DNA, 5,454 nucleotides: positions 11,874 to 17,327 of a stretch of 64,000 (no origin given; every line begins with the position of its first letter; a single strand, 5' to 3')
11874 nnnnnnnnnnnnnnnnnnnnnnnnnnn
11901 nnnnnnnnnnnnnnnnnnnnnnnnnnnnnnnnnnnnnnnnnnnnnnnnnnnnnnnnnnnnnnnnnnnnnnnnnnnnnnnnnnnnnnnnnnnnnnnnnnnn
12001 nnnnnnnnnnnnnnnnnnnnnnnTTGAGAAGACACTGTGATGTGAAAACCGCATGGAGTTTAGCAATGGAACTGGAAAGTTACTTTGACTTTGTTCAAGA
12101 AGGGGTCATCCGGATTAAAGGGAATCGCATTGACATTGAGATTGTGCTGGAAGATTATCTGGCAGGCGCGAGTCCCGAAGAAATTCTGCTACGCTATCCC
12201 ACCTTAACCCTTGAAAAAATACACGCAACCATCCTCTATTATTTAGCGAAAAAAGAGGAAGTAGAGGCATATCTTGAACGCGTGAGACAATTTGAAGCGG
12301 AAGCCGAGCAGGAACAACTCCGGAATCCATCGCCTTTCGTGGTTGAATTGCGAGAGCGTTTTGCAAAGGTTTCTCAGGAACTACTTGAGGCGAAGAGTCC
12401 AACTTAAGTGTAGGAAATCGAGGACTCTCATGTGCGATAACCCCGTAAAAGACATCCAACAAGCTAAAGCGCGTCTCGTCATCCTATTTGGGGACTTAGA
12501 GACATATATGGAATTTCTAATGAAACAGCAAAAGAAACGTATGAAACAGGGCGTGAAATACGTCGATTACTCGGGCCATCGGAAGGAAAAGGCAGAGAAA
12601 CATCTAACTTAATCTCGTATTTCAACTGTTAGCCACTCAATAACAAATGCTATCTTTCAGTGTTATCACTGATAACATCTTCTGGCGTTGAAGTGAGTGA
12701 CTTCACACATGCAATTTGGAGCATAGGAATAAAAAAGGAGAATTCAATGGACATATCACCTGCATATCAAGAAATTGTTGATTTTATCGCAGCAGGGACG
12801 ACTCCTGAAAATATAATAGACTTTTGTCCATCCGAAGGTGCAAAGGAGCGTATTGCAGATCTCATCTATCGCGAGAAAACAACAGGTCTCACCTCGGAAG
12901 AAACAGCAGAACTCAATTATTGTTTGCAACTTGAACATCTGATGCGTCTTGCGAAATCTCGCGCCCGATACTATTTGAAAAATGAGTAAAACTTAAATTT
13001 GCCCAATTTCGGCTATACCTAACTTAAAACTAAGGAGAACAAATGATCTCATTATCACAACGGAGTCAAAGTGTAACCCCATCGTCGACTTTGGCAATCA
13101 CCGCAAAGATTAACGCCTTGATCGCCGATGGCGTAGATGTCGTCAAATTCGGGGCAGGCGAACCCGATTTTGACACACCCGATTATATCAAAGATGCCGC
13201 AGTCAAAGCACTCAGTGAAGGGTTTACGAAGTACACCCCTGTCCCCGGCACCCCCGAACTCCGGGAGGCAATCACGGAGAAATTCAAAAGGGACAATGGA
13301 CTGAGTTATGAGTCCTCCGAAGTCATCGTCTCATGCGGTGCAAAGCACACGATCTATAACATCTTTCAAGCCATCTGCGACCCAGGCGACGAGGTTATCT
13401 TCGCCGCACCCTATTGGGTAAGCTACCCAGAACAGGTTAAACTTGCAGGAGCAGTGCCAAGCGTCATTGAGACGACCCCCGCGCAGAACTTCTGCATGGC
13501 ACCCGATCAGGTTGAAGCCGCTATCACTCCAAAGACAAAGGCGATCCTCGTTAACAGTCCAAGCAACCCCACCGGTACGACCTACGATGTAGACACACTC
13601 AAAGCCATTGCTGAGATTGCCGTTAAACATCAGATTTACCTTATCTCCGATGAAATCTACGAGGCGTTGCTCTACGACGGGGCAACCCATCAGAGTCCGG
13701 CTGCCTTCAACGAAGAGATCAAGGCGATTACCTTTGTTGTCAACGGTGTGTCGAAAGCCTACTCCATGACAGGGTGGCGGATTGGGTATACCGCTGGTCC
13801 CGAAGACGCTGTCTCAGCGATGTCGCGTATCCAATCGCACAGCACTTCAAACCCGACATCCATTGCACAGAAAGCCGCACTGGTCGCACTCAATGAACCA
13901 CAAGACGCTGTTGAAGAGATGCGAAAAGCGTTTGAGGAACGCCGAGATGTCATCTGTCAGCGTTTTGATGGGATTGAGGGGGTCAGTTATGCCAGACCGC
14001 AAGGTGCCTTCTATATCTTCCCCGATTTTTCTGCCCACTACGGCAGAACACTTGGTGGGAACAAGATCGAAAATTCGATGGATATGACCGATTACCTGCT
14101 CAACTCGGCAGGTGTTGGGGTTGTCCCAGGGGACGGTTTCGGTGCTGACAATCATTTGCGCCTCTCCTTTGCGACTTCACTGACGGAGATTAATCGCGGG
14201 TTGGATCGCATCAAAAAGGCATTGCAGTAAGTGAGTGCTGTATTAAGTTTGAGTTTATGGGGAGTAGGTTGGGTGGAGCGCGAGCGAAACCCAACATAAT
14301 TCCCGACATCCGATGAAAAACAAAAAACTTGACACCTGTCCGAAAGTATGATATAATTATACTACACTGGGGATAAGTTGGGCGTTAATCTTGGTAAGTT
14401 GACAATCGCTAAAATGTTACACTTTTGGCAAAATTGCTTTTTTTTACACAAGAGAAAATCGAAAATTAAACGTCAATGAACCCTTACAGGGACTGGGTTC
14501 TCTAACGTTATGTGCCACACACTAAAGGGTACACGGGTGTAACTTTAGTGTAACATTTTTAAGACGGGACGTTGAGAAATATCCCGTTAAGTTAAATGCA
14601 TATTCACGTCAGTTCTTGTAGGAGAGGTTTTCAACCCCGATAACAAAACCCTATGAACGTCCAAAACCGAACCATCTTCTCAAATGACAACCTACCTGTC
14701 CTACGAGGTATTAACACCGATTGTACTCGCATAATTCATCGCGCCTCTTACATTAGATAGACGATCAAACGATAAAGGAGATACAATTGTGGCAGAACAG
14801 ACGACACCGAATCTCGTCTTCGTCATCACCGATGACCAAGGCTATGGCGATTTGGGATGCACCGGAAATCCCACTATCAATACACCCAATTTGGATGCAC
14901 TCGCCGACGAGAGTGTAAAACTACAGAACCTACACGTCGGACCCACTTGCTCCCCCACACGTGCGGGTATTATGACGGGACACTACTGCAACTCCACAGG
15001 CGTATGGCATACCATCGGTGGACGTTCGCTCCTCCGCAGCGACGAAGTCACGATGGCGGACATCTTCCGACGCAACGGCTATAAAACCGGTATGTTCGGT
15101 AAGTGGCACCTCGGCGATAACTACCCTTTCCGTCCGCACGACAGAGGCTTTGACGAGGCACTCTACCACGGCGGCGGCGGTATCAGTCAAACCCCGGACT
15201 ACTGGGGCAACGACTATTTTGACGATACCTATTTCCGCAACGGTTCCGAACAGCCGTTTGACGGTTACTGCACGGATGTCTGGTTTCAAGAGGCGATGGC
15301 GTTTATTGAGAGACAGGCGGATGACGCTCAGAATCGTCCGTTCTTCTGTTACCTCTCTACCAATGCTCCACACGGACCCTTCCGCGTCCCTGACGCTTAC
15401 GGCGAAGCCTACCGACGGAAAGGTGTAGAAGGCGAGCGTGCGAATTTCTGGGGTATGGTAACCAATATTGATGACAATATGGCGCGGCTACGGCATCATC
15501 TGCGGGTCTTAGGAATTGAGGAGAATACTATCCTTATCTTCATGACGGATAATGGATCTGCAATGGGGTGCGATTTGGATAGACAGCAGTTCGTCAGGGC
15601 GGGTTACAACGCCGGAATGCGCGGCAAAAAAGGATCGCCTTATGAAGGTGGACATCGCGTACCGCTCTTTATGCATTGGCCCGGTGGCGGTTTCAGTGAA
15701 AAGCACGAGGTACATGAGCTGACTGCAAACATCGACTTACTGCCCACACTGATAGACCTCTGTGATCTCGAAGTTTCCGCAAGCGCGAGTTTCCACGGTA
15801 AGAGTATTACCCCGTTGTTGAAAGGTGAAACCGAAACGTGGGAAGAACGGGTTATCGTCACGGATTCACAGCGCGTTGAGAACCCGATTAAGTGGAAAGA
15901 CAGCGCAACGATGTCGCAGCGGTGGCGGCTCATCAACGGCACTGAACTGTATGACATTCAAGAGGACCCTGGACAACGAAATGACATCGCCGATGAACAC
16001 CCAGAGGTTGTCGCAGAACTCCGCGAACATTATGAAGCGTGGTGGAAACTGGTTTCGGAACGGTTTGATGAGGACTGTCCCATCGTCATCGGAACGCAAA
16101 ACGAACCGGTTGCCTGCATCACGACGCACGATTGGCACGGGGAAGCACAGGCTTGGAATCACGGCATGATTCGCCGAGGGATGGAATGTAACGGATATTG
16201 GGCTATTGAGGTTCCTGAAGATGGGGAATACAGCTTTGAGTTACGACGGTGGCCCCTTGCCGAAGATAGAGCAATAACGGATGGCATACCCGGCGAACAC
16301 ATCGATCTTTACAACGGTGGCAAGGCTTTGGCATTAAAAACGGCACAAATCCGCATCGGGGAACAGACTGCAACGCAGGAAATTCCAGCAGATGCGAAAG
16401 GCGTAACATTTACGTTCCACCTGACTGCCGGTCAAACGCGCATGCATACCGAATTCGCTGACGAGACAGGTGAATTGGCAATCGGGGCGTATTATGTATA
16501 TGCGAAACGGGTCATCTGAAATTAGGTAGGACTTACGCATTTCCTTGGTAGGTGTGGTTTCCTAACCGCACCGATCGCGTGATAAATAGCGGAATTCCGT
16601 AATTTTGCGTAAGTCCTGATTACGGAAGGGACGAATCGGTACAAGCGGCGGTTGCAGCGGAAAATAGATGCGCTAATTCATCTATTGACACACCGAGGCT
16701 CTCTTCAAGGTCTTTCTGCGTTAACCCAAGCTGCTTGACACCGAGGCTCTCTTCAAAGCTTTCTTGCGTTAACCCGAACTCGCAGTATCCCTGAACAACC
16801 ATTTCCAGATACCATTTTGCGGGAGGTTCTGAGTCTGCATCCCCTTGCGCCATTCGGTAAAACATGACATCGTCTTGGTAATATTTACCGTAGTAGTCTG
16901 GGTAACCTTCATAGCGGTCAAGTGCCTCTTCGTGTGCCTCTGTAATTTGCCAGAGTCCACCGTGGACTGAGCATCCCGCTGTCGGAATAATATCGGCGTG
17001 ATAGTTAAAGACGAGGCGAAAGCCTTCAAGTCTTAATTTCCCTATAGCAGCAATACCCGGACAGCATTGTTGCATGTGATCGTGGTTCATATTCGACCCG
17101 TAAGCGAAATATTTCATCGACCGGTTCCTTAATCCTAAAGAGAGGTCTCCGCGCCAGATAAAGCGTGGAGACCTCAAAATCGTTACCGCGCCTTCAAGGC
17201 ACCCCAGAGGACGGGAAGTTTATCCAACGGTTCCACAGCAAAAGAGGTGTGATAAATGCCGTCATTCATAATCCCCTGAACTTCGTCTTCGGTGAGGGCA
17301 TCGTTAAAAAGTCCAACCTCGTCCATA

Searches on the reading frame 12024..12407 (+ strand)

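Call 32: search_protein_families(library=pfam, max_evalue=1e-8, proteins=[window:12024-12407:+])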
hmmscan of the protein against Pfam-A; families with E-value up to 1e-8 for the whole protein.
window:12024-12407:+ (127 aa): 1 family
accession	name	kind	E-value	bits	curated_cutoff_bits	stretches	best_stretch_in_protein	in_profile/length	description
PF04255.20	DUF433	-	2.8e-12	46.7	23.6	1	26-73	9-56/56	Protein of unknown function (DUF433)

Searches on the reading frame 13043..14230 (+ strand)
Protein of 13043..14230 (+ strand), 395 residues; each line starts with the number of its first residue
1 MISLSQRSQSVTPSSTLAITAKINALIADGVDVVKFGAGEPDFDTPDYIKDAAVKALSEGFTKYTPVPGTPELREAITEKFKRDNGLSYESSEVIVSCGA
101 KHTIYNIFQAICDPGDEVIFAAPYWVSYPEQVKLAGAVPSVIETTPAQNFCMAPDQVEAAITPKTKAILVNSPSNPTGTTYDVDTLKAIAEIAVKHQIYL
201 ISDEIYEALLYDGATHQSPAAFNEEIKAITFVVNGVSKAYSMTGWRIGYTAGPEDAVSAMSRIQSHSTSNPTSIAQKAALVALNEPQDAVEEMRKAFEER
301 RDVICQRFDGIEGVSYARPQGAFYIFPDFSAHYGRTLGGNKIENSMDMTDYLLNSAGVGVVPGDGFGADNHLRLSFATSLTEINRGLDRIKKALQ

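Call 32: search_protein_families(library=pfam, max_evalue=1e-8, proteins=[window:13043-14230:+])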
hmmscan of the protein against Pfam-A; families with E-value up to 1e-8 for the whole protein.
window:13043-14230:+ (395 aa): 2 families
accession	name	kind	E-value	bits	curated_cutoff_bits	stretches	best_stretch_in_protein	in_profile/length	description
PF00155.27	Aminotran_1_2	-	1.3e-80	271.7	19.7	1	32-390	2-361/361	Aminotransferase class I and II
PF01041.23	DegT_DnrJ_EryC1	-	4.5e-12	46.3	19.8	1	112-203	61-145/360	DegT/DnrJ/EryC1/StrS aminotransferase family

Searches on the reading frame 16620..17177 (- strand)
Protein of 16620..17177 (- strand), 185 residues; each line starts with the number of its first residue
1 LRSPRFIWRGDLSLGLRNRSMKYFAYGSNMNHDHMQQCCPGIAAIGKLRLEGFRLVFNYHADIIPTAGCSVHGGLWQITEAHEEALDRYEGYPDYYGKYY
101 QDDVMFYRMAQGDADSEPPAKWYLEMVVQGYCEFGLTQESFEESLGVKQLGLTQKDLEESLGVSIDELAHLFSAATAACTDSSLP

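Call 32: search_protein_families(library=pfam, max_evalue=1e-8, proteins=[window:16620-17177:-])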
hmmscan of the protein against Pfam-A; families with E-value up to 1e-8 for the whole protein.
window:16620-17177:- (185 aa): 1 family
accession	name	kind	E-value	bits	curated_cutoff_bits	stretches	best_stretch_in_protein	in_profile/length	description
PF06094.17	GGACT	-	2e-11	44.9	22.8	1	23-98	1-82/120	Gamma-glutamyl cyclotransferase, AIG2-like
